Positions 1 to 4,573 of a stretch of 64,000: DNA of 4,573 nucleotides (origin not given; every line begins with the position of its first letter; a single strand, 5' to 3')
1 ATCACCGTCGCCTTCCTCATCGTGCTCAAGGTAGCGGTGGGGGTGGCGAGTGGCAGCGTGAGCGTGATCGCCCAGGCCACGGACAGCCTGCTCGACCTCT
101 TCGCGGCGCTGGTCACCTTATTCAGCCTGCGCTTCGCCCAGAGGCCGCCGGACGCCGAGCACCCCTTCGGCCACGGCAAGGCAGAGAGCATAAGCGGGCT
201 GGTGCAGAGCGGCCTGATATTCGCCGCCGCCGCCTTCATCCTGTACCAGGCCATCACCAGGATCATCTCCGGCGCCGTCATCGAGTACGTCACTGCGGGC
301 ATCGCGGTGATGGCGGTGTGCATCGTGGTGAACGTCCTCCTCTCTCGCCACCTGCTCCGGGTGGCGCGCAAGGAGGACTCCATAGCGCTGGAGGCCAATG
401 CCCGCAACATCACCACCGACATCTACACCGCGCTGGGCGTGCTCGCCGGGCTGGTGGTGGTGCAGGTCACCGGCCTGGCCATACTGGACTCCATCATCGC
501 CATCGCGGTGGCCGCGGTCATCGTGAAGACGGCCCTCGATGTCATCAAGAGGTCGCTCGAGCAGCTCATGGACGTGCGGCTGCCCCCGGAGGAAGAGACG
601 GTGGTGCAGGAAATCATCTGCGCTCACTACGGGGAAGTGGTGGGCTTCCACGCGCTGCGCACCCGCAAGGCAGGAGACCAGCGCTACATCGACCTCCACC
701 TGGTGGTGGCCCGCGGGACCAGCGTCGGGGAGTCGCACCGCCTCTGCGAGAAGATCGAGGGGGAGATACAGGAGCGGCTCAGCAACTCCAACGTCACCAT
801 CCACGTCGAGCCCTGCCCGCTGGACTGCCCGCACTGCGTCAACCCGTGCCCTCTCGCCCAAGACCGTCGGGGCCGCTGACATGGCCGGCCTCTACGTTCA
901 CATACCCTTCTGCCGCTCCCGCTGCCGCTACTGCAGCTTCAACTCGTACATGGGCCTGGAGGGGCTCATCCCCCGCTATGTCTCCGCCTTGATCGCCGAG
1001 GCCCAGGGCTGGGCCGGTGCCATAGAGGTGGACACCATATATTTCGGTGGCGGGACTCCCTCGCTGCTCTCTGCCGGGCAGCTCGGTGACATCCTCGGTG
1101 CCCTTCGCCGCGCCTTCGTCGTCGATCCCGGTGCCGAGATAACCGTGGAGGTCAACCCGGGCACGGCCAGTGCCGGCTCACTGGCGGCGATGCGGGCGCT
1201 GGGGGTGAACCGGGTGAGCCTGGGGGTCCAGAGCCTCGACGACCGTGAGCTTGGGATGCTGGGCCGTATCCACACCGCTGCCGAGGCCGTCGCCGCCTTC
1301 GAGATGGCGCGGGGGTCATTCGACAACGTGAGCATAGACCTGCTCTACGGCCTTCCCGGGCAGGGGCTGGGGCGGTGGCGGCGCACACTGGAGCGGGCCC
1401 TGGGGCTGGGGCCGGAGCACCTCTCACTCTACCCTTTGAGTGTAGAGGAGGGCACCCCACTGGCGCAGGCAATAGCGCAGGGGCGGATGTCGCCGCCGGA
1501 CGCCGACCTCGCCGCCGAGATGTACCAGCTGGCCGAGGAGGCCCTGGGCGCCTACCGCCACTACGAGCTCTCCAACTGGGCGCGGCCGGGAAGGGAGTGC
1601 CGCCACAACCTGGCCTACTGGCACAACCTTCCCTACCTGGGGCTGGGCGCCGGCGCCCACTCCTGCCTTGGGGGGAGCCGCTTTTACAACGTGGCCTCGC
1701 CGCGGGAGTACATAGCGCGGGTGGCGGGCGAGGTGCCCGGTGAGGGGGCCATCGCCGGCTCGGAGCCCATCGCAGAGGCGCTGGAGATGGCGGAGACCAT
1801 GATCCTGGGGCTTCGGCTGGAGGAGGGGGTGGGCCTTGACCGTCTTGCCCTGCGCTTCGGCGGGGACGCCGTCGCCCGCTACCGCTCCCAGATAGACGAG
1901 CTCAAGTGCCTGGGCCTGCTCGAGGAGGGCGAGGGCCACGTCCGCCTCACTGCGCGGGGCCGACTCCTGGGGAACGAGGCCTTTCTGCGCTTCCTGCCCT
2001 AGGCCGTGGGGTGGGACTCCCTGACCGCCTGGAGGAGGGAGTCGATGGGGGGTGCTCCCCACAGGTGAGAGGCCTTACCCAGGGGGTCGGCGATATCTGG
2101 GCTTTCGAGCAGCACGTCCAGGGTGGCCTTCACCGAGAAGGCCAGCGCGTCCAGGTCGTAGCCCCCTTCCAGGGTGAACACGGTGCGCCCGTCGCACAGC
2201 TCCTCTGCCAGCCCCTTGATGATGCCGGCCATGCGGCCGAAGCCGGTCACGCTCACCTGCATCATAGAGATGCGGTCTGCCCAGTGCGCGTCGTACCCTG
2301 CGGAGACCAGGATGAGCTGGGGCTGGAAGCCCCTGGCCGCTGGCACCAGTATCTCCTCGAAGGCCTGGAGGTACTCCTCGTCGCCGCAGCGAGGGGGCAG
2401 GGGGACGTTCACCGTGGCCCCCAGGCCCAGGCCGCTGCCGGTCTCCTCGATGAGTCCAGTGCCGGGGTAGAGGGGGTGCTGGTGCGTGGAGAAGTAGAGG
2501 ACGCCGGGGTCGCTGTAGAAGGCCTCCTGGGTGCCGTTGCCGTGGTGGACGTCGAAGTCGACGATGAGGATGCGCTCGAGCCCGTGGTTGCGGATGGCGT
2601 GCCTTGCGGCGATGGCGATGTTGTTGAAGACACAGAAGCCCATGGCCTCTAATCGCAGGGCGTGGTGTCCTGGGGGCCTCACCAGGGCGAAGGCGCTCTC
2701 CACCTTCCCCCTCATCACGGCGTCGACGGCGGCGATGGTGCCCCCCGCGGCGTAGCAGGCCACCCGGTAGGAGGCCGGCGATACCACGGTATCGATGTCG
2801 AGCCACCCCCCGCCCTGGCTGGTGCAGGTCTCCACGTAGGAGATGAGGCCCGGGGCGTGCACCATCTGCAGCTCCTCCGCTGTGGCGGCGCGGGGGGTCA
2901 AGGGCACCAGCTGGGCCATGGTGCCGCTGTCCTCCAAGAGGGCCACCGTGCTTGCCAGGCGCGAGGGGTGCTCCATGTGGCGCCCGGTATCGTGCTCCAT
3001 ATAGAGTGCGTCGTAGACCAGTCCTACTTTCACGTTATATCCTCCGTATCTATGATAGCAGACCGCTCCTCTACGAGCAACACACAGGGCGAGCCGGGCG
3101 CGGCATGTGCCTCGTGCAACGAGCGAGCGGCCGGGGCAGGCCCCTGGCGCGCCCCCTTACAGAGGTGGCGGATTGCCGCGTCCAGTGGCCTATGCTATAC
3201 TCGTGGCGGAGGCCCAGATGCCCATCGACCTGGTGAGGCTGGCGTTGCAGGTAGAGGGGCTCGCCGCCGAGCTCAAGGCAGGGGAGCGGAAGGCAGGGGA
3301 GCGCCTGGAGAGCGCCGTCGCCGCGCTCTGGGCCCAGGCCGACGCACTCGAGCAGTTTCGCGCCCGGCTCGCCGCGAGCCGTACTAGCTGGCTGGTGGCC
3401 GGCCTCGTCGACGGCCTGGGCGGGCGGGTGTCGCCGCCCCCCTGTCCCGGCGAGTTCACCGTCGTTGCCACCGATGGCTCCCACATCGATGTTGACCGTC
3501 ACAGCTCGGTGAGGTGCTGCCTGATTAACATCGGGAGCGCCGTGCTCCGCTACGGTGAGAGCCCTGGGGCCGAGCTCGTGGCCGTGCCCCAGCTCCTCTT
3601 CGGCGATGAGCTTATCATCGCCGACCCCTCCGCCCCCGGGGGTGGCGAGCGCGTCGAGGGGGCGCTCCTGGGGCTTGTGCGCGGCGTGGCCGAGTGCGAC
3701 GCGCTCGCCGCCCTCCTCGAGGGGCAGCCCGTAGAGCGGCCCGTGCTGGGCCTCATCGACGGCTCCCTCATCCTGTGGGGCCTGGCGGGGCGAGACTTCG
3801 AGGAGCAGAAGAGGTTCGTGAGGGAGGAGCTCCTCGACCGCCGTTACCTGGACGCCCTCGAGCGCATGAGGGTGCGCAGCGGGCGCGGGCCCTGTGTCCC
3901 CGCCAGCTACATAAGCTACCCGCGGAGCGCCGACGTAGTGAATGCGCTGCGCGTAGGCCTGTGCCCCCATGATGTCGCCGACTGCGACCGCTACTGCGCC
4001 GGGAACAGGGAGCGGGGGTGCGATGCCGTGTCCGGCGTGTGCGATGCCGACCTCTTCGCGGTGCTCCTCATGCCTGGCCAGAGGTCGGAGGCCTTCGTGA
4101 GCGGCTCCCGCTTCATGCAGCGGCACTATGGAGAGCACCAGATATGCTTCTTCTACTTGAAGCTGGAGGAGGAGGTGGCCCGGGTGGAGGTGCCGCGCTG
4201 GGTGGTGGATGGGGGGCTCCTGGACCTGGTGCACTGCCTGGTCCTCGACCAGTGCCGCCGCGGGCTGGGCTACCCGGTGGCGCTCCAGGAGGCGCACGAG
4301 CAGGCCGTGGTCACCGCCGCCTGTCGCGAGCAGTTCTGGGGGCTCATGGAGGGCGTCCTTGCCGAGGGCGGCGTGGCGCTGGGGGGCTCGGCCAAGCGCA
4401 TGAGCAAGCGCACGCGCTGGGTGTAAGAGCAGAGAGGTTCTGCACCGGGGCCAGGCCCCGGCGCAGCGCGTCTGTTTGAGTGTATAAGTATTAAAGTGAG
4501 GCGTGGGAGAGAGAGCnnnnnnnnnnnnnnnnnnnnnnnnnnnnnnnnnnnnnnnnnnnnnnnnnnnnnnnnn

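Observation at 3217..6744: Bacterial nurA - small HAS-barrel gene - herA three-gene module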

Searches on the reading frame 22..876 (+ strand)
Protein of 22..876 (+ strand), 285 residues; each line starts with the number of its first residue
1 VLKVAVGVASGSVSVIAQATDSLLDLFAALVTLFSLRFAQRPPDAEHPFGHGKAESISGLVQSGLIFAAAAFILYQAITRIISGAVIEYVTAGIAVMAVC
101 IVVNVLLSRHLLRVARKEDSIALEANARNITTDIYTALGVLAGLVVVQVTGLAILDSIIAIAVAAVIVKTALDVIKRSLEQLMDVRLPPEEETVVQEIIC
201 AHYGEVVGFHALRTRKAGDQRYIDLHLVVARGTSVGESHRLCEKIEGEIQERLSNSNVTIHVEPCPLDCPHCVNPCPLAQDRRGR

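Call 75: search_protein_families(library=pfam, proteins=[window:22-876:+], max_evalue=0.001)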
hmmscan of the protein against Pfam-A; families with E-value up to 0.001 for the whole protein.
window:22-876:+ (285 aa): 2 families
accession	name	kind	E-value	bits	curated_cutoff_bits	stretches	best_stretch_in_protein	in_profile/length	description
PF01545.26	Cation_efflux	-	1e-43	149.8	26.6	1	2-183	14-198/198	Cation efflux family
PF16916.11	ZT_dimer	-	9.5e-24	83.7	26.7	1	187-265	1-78/78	Dimerisation domain of Zinc Transporter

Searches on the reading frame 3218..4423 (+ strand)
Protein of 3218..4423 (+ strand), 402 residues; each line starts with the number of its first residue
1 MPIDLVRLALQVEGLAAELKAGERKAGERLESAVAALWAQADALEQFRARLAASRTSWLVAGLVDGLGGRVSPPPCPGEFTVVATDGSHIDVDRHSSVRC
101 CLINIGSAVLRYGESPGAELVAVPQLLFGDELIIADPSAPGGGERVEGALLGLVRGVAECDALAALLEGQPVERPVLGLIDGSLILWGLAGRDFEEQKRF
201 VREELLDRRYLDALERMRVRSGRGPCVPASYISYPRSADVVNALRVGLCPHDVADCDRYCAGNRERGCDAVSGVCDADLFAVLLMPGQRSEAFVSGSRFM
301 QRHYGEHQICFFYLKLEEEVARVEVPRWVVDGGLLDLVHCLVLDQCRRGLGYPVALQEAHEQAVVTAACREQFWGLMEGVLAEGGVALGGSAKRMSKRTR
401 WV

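Call 6: search_protein_families(library=pfam, proteins=[window:3218-4423:+], max_evalue=1)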
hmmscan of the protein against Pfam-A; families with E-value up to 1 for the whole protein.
window:3218-4423:+ (402 aa): 1 family
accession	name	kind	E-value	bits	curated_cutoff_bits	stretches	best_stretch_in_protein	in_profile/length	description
PF09376.16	NurA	-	5.5e-21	75.6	21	1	81-365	2-254/254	NurA domain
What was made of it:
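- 3218..4426 (+): nurA: a 402-aa RNase-H-fold nuclease of the NurA family. It has an N-terminal helical hairpin (aa 5-53), DGS motifs at aa 86-88 and 181-183, and a Cys4 insertion at aa 249-268. Pfam NurA at 75.6 bits against a cutoff of 21 (call 6).
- Checked: Profile searches (call 6):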

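Call 7: search_protein_families(library=ncbifam, proteins=[window:3218-4423:+], max_evalue=1)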
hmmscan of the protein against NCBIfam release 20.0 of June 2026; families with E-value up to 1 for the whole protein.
window:3218-4423:+ (402 aa): 1 family
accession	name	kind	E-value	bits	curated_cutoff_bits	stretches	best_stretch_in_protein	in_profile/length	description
NF007689.0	PRK10365.1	equivalog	0.16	10.8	760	1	336-374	14-50/441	sigma-54-dependent response regulator transcription factor ZraR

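Call 8: search_protein_families(library=padloc, proteins=[window:3218-4423:+], max_evalue=1)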
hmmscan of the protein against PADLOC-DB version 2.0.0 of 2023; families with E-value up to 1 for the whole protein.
window:3218-4423:+ (402 aa): 0 families
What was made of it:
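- NurA and X have no PADLOC hit (call 8).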

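Call 43: search_solved_structures(query=window:3218-4423:+, max_evalue=1, show_alignments=1)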
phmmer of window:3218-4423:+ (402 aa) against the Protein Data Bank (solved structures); distinct sequences matched with E-value up to 1: 2.
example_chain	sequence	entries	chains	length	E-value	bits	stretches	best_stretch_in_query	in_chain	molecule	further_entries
2jb7_A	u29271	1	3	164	0.93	11.6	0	166-204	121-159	HYPOTHETICAL PROTEIN PAE2307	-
1wvq_A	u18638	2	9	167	0.97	11.5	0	166-204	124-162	hypothetical protein PAE2307 | conserved hypothetical protein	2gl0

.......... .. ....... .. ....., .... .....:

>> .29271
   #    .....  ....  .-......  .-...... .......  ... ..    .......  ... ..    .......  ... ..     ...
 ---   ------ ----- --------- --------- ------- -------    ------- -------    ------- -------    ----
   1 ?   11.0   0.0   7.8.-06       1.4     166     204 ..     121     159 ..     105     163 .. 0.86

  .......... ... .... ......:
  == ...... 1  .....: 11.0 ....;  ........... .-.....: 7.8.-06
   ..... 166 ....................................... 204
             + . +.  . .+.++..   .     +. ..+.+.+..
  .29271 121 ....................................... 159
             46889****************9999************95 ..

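Call 55: search_solved_structures(query=A4, max_evalue=10, show_alignments=3)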
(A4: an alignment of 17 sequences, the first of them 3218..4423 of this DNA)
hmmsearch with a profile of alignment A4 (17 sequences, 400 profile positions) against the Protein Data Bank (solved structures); distinct sequences matched with E-value up to 10: 1.
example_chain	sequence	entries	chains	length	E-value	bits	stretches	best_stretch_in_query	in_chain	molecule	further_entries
6jqs_A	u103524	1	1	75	0.31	13.1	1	355-394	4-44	DNA-binding response regulator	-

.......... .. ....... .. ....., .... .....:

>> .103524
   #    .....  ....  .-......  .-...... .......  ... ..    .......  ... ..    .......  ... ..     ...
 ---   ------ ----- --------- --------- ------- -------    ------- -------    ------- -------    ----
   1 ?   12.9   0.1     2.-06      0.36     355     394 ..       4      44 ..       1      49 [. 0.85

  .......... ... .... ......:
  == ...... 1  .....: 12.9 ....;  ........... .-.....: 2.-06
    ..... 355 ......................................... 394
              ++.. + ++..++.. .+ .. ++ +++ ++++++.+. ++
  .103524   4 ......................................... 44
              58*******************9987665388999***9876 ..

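Call 76: find_homologous_proteins(query=window:3218-4423:+, max_evalue=0.001)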
Query window:3218-4423:+ (402 aa): 4362 proteins with E <= 0.001 among 8000 candidates; the best 120 are listed.
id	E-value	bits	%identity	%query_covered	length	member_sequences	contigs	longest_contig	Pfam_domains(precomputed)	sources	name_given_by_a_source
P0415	1.1e-265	899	100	100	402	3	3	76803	PF09376.17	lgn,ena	-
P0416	6.1e-159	547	64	100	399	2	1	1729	PF09376.17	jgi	jgi:hypothetical protein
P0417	3.9e-157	542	63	100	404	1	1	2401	PF09376.17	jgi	-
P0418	4.2e-157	541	63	100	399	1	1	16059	PF09376.17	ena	-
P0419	1.6e-155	536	61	100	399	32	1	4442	PF09376.17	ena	-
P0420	7.9e-155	534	63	100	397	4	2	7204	PF09376.17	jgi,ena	-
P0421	2.4e-154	532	62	100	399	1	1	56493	PF09376.17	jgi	-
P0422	5.4e-154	531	61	100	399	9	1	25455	PF09376.17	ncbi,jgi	-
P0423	1.7e-153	529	63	100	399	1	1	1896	PF09376.17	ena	-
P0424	1.5e-151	523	61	100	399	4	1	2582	PF09376.17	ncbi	-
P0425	1.6e-151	523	62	100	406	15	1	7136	PF09376.17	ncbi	-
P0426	1.8e-151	523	60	100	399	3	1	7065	PF09376.17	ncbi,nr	ncbi:MAG: DNA double-strand break repair nuclease NurA [Dehalococcoidia bacterium]|nr:DNA double-str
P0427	3.3e-151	522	61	100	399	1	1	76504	PF09376.17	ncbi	-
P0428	8.6e-151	521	62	100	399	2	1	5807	PF09376.17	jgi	jgi:hypothetical protein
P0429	1.7e-145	503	60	100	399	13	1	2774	PF09376.17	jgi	-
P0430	2.4e-144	499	61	100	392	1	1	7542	PF09376.17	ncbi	-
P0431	1.6e-143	497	60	100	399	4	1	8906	PF09376.17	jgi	jgi:GNAT superfamily N-acetyltransferase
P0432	5.7e-143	495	60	100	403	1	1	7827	PF09376.17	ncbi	-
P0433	3.9e-142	492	60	100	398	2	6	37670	PF09376.17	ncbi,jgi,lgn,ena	-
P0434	6.9e-142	491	59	100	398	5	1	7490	PF09376.17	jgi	-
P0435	1.1e-141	491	58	100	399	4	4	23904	PF09376.17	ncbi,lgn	ncbi:MAG: DNA double-strand break repair nuclease NurA [Dehalococcoidia bacterium]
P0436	1.2e-141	490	59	100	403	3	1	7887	PF09376.17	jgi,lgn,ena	-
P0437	1.5e-141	490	59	100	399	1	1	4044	PF09376.17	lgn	-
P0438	3.5e-141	489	59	100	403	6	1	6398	PF09376.17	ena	-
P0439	8.8e-141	488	59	100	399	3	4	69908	PF09376.17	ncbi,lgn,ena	-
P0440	3.0e-140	486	59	100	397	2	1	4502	PF09376.17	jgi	-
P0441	3.6e-139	482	60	100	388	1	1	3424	PF09376.17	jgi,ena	-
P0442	5.8e-139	482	59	100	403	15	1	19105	PF09376.17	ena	-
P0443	6.5e-139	482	59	100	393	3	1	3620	PF09376.17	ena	-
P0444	1.4e-138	480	58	100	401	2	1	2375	PF09376.17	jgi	-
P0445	1.6e-138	480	56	100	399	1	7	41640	PF09376.17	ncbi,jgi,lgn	-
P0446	1.6e-138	480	57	100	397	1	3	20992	PF09376.17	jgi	-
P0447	7.0e-138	478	58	100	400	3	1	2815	PF09376.17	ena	-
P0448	7.5e-138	478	58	100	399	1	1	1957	PF09376.17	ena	-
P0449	1.2e-137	477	57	100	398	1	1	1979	PF09376.17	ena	-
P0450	3.1e-137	476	57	100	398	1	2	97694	PF09376.17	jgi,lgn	-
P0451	1.0e-136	474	56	100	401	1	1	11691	PF09376.17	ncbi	-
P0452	9.3e-136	471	59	100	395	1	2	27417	PF09376.17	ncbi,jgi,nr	ncbi:MAG: DNA double-strand break repair nuclease NurA [Dehalococcoidia bacterium]|nr:MAG: DNA doubl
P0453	3.0e-135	469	55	100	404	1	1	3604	PF09376.17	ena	-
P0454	1.5e-134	467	58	100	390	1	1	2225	PF09376.17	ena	-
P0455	4.2e-134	466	56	100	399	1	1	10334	PF09376.17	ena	-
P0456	6.4e-134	465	56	100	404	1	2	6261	PF09376.17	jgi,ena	-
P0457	9.8e-134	464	55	100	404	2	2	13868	PF09376.17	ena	-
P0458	1.2e-133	464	56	100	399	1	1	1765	PF09376.17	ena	-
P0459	1.9e-133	463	56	100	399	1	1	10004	PF09376.17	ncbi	ncbi:MAG: DNA double-strand break repair nuclease NurA [Chloroflexota bacterium]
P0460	3.6e-133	463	56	100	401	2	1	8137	PF09376.17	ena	-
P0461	1.1e-132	461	54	100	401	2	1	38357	PF09376.17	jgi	-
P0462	4.4e-132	459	54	100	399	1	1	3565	PF09376.17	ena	-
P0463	4.9e-132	459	55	100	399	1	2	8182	PF09376.17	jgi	jgi:hypothetical protein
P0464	5.1e-132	459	56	100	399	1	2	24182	PF09376.17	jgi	jgi:hypothetical protein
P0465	6.7e-132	458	55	100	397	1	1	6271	PF09376.17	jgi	-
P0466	1.2e-131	458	57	100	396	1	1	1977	PF09376.17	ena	-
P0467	1.9e-131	457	55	100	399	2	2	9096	PF09376.17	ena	-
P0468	4.3e-131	456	54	100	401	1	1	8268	PF09376.17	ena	-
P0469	7.4e-131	455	56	100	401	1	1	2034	PF09376.17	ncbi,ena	-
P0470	8.9e-131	455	54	100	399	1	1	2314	PF09376.17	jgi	-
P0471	1.8e-130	454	54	100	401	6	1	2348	PF09376.17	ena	-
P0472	1.8e-130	454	55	100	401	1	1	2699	PF09376.17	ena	-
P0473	2.7e-130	453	54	100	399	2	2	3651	PF09376.17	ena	-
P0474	3.0e-130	453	58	100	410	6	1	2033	PF09376.17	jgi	-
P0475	3.9e-130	453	55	100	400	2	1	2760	PF09376.17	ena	-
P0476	4.0e-130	453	53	100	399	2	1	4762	PF09376.17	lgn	-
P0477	6.2e-130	452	54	100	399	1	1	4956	PF09376.17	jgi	jgi:hypothetical protein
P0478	6.6e-130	452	55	100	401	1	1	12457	PF09376.17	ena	-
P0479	1.1e-129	451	57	100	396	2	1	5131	PF09376.17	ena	-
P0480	1.7e-129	450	55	97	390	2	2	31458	PF09376.17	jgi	jgi:hypothetical protein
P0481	1.9e-129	450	54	100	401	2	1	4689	PF09376.17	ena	-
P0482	2.0e-129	450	55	100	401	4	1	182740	PF09376.17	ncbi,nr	ncbi:MAG TPA: DNA double-strand break repair nuclease NurA [Dehalococcoidia bacterium]|nr:DNA double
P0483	2.2e-129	450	55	100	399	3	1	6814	PF09376.17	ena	-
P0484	2.3e-129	450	56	100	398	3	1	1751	PF09376.17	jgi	jgi:hypothetical protein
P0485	3.5e-129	449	55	100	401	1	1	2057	PF09376.17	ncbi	-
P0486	3.7e-129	449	56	100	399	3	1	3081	PF09376.17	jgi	jgi:hypothetical protein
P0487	4.3e-129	449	54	100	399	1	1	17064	PF09376.17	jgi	-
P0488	4.4e-129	449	55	100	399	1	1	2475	PF09376.17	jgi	jgi:GNAT superfamily N-acetyltransferase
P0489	5.5e-129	449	55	100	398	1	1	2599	PF09376.17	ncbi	-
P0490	5.9e-129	449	53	100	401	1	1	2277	PF09376.17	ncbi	-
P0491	6.8e-129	448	53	100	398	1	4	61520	PF09376.17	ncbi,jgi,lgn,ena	-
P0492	8.2e-129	448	52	100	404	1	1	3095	PF09376.17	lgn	-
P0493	9.0e-129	448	57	100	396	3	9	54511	PF09376.17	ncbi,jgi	jgi:GNAT superfamily N-acetyltransferase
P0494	9.6e-129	448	55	100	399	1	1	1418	PF09376.17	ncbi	-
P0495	9.8e-129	448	53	100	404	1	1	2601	PF09376.17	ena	-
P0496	1.2e-128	448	55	100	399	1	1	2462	PF09376.17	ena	-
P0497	1.3e-128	448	54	100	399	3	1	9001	PF09376.17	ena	-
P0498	1.4e-128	448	54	100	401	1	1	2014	PF09376.17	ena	-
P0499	1.4e-128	447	54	100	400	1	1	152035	PF09376.17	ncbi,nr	ncbi:MAG: DNA double-strand break repair nuclease NurA [Chloroflexi bacterium]|nr:DNA double-strand 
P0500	1.5e-128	447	54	100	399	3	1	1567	PF09376.17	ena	-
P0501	1.9e-128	447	55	100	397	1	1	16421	PF09376.17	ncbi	ncbi:DNA double-strand break repair nuclease NurA [Chloroflexota bacterium]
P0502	2.0e-128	447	54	100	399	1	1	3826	PF09376.17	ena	-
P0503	2.0e-128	447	55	100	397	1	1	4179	PF09376.17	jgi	-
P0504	2.2e-128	447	55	100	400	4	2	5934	PF09376.17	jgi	jgi:hypothetical protein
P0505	2.5e-128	447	54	100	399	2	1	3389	PF09376.17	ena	-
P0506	2.5e-128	447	54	100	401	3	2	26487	PF09376.17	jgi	-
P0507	2.6e-128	447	55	100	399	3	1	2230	PF09376.17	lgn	-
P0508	3.2e-128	446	54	100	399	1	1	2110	PF09376.17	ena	-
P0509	3.5e-128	446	54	100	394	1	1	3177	PF09376.17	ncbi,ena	-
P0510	3.9e-128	446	55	97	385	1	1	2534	PF09376.17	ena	-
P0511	4.3e-128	446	56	97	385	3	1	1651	PF09376.17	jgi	-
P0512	4.6e-128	446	54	100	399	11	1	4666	PF09376.17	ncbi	ncbi:MAG: DNA double-strand break repair nuclease NurA [Dehalococcoidales bacterium]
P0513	4.7e-128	446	53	100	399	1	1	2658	PF09376.17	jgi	jgi:hypothetical protein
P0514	5.8e-128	445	54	100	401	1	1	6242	PF09376.17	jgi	-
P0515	6.1e-128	445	55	100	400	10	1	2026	PF09376.17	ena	-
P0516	6.6e-128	445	53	100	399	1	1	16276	PF09376.17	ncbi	ncbi:DNA double-strand break repair nuclease NurA [Chloroflexota bacterium]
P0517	6.7e-128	445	54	100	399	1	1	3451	PF09376.17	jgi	-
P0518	6.9e-128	445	54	100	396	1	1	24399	PF09376.17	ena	-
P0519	7.0e-128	445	54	100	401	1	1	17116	PF09376.17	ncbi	-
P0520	8.0e-128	445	53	100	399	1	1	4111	PF09376.17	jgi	jgi:hypothetical protein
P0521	8.1e-128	445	56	100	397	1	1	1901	PF09376.17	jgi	jgi:SAM-dependent methyltransferase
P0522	8.5e-128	445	53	100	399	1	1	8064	PF09376.17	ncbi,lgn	ncbi:hypothetical protein ES705_16147 [subsurface metagenome]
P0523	8.8e-128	445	54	100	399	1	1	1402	PF09376.17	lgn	-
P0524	8.9e-128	445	54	100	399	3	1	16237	PF09376.17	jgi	-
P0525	9.0e-128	445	53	100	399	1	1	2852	PF09376.17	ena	-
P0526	9.0e-128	445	55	100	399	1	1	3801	PF09376.17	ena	-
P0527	9.5e-128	445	55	100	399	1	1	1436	PF09376.17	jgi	-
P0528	9.5e-128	445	56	100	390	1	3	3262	PF09376.17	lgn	-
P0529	9.7e-128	445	54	100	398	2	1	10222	PF09376.17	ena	-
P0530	1.1e-127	445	55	100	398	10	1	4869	PF09376.17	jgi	-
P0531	1.1e-127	445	54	100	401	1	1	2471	PF09376.17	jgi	jgi:hypothetical protein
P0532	1.2e-127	444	54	100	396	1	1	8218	PF09376.17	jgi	-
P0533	1.2e-127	444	55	100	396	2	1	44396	PF09376.17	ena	-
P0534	1.5e-127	444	56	100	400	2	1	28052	PF09376.17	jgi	-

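Call 85: predict_structure(alignment_id=A5)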
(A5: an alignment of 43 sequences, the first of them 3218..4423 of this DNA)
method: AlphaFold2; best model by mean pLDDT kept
length: 402 residues; sequences in the alignment: 43
mean_pLDDT: 81.9   pTM: 0.81
mean pLDDT of the five models: 81.9, 76.9, 74.7, 73.3, 67.9
residues with pLDDT >= 90: 176; 70-90: 127; 50-70: 93; < 50: 6
segments of 3 or more residues with pLDDT < 50: 263-265
pLDDT, mean of each block of 10 residues (from residue 1): 69 74 72 71 63 57 66 96 95 66 95 96 90 86 86 95 97 96 89 82 94 97 95 76 67 59 52 75 91 83 91 91 95 96 96 96 85 77 68 58 51
secondary structure, 60 per line:
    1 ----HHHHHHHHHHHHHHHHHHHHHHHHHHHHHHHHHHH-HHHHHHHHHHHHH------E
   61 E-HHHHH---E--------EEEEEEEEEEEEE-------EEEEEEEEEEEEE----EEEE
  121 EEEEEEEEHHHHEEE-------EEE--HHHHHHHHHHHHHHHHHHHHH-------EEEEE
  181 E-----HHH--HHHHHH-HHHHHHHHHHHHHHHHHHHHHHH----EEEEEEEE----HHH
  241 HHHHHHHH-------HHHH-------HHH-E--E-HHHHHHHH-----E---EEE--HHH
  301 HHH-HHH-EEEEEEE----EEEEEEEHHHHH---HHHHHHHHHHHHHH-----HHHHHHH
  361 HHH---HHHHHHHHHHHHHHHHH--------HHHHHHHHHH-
elements in order: H5-39 H41-53 H63-67 E80-92 E100-112 E117-128 H129-132 E133-135 E143-145 H148-168 E176-181 H192-197 H199-221 E226-233 H238-248 H256-259 H276-283 E293-295 H298-303 E309-315 E320-326 H327-331 H335-348 H354-363 H367-383 H392-401
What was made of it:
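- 3218..4426 (+): AF2 model with pLDDT 81.9 (call 85).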
